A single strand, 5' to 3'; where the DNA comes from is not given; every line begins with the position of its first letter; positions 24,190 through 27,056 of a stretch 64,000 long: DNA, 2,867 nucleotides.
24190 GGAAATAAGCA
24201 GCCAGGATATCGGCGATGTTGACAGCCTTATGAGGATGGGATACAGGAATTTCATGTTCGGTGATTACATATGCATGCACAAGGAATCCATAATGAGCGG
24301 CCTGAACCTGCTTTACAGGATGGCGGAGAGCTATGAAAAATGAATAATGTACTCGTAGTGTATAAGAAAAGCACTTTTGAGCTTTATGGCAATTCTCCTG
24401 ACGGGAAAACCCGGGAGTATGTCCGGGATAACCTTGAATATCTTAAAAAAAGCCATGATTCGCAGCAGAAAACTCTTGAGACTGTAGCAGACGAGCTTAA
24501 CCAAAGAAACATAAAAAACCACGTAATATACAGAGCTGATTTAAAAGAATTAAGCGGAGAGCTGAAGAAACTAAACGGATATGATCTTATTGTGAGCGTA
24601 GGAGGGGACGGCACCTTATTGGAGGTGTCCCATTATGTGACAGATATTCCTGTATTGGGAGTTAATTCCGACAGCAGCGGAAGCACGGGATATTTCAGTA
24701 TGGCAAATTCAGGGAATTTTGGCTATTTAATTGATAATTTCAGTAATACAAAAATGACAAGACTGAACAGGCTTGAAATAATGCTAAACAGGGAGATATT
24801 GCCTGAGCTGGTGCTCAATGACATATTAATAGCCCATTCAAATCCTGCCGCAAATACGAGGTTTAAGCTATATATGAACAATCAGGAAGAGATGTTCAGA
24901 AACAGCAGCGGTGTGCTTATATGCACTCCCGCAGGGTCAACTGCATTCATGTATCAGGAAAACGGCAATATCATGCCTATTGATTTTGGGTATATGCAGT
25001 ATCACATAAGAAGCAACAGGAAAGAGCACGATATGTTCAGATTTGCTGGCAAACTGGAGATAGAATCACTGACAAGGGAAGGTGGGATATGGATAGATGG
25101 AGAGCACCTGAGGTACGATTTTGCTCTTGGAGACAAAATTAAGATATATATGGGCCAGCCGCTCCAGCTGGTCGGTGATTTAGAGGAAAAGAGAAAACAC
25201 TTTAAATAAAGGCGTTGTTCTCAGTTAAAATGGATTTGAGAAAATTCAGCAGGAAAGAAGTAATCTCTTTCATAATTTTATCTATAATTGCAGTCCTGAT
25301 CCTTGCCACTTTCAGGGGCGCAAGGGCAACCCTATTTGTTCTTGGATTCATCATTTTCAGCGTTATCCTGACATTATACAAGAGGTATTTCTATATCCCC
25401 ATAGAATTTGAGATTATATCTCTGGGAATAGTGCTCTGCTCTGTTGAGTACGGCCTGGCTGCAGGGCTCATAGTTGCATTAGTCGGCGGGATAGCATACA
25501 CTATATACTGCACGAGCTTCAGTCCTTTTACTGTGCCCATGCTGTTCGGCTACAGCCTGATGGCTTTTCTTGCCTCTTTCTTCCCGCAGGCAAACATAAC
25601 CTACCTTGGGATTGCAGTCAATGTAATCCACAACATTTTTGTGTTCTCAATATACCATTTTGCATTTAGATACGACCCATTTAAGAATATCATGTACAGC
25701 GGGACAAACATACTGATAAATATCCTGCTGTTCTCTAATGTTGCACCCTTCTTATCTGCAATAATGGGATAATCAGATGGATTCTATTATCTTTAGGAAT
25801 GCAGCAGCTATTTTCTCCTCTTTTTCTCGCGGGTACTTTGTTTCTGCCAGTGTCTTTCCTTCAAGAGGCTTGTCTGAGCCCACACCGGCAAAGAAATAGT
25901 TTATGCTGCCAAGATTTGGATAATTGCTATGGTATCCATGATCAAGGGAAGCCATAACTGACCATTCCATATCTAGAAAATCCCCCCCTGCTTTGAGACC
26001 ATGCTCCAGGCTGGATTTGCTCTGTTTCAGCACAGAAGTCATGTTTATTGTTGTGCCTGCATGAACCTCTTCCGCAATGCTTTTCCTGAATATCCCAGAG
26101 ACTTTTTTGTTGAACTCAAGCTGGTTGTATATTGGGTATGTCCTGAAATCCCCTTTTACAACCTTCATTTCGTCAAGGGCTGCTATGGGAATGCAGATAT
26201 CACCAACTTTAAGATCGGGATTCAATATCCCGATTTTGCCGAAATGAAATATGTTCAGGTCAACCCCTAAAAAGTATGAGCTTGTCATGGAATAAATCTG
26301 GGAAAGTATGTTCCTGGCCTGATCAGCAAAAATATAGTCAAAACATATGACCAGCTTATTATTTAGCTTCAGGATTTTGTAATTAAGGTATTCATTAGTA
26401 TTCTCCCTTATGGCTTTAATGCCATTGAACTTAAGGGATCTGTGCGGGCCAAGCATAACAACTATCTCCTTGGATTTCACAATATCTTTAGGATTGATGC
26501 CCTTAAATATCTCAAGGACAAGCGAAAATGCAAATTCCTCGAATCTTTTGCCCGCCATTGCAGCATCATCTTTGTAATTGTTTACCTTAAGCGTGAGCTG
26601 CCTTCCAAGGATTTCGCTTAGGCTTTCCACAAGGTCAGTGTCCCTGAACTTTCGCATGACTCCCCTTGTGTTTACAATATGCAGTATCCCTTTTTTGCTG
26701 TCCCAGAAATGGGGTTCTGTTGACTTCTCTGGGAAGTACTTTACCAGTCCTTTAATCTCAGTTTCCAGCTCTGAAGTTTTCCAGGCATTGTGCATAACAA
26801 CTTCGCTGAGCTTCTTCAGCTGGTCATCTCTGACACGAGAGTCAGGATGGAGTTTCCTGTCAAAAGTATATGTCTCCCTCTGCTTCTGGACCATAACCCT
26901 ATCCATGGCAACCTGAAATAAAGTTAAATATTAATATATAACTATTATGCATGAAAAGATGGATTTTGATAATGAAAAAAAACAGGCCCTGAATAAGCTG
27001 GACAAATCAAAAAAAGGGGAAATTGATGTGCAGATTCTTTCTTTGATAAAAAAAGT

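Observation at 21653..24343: Protein kinase, vWA protein and truncated pyruvate-kinase-like gene embedded in an NAD salvage operon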

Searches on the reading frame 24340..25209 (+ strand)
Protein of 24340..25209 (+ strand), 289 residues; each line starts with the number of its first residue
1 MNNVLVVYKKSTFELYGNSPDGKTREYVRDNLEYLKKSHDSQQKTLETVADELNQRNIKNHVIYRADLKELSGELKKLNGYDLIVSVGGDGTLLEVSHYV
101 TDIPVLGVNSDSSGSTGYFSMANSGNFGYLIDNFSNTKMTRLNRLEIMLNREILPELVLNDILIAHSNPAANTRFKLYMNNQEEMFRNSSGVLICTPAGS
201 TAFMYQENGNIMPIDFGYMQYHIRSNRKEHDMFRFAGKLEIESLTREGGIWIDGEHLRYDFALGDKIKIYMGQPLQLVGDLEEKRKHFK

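Call 3: search_protein_families(library=pfam, proteins=[window:24340-25209:+], max_evalue=0.01)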
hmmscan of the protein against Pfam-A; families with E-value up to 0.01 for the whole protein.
window:24340-25209:+ (289 aa): 3 families
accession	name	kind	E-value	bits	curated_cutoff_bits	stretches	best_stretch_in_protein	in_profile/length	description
PF01513.26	NAD_kinase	-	3.6e-10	40.7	25.5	1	43-136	38-127/130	ATP-NAD kinase N-terminal domain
PF00781.29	DAGK_cat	-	5.1e-05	23.3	23.6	1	40-102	13-77/125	Diacylglycerol kinase catalytic domain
PF20143.4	NAD_kinase_C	-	0.0002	21.5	23.7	1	159-211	1-53/126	ATP-NAD kinase C-terminal domain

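Call 4: search_protein_families(library=ncbifam, proteins=[window:24340-25209:+], max_evalue=0.01)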
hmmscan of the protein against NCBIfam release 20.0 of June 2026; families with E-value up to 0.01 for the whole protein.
window:24340-25209:+ (289 aa): 18 families
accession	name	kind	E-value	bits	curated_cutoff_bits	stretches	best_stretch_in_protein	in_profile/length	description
NF002521.0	PRK01911.1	equivalog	4.5e-18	65.7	309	1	14-212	4-199/292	NAD kinase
NF010677.0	PRK14075.1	equivalog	3.2e-17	62.9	260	1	49-212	15-170/257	NAD(+) kinase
NF003406.0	PRK04761.1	equivalog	2.9e-16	59.4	211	1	64-215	21-171/257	NAD kinase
NF010678.0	PRK14076.1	equivalog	1.9e-15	56.8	493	1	42-212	322-485/570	bifunctional NADP phosphatase/NAD kinase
NF002306.0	PRK01231.1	equivalog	1.5e-14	53.8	316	1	45-212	37-202/299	NAD(+) kinase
NF002984.0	PRK03708.1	equivalog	9.6e-14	51.4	326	1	69-211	46-187/277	NAD(+) kinase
NF010679.0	PRK14077.1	equivalog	6.6e-13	48.7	343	1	37-212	18-200/287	NAD(+) kinase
NF002255.0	PRK01185.1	subfamily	6.4e-12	45.1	304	1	72-212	45-181/271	NAD(+) kinase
NF002892.0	PRK03372.1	equivalog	1e-11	44.8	299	1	50-212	41-205/312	NAD kinase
NF001838.0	PRK00561.1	equivalog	7e-11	42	265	1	69-212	22-160/259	NAD(+) kinase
NF003391.0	PRK04539.1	equivalog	2.4e-10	40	470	1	57-212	43-204/296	inorganic polyphosphate/ATP-NAD kinase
NF002561.0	PRK02155.1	equivalog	5.1e-10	39.1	371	1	81-212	65-200/297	NAD kinase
NF002893.0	PRK03378.1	equivalog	1.8e-09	37.4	386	1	71-212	53-199/292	NAD(+) kinase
NF003424.0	PRK04885.1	equivalog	4e-08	32.8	220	1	80-213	35-172/265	NAD kinase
NF002731.0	PRK02645.1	equivalog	6.6e-08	32.3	312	1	37-212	12-202/305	NAD(+) kinase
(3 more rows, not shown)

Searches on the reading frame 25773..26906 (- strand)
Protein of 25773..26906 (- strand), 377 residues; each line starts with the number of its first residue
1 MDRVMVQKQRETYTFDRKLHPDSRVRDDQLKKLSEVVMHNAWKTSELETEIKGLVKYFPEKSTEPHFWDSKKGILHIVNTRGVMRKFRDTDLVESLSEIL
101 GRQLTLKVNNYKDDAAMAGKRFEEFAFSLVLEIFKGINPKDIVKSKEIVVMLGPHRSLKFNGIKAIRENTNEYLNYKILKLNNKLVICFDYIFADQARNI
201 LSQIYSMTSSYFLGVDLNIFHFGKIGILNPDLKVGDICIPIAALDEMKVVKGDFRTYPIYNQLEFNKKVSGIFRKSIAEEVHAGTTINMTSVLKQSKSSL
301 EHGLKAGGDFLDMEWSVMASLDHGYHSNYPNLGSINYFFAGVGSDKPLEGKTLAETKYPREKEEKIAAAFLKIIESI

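Call 5: search_protein_families(library=phrogs, proteins=[window:25773-26906:-], max_evalue=0.01)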
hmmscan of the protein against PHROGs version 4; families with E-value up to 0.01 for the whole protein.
window:25773-26906:- (377 aa): 0 families

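Call 6: search_protein_families(library=padloc, proteins=[window:25773-26906:-], max_evalue=0.01)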
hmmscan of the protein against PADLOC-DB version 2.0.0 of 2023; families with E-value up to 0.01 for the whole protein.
window:25773-26906:- (377 aa): 0 families

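Call 71: search_protein_families(library=pfam, proteins=[window:25773-26906:-], max_evalue=0.01)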
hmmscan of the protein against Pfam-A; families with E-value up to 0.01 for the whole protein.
window:25773-26906:- (377 aa): 2 families
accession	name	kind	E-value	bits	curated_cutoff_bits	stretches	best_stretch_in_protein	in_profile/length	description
PF01048.26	PNP_UDP_1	-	6.8e-06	26.1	25.1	1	218-321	72-182/233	Phosphorylase superfamily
PF21850.2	DUF6909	-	0.00025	20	27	1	176-314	337-460/535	Family of unknown function (DUF6909)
